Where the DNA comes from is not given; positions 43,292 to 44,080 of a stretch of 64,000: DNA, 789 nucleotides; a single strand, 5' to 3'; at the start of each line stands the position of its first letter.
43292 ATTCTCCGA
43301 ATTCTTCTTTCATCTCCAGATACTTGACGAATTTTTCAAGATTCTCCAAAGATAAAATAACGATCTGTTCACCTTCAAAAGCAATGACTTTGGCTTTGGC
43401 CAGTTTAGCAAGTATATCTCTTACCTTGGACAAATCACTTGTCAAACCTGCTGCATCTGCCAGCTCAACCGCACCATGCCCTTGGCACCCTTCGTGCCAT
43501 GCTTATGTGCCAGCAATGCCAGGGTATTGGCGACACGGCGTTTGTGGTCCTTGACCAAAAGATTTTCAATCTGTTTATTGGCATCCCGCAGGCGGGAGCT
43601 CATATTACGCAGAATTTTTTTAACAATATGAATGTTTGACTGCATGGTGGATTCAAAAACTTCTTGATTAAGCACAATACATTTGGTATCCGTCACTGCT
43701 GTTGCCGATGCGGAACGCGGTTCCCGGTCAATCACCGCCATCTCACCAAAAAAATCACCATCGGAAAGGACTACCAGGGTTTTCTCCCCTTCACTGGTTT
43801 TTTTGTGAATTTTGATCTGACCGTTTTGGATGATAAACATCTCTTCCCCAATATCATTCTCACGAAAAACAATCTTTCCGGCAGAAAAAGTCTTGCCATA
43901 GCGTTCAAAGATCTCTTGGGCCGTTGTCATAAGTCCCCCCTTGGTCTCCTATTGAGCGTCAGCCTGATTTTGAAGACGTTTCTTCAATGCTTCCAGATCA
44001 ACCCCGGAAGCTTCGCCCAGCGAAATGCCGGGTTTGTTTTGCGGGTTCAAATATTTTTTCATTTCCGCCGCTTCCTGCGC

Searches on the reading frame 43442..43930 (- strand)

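Call 71: search_protein_families(library=pfam, proteins=[window:43442-43930:-], max_evalue=0.00001)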
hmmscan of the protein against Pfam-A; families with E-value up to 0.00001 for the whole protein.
window:43442-43930:- (162 aa): 1 family
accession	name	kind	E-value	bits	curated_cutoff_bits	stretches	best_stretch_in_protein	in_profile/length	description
PF00027.35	cNMP_binding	-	1.1e-25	89.8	27.5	1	13-99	2-89/89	Cyclic nucleotide-binding domain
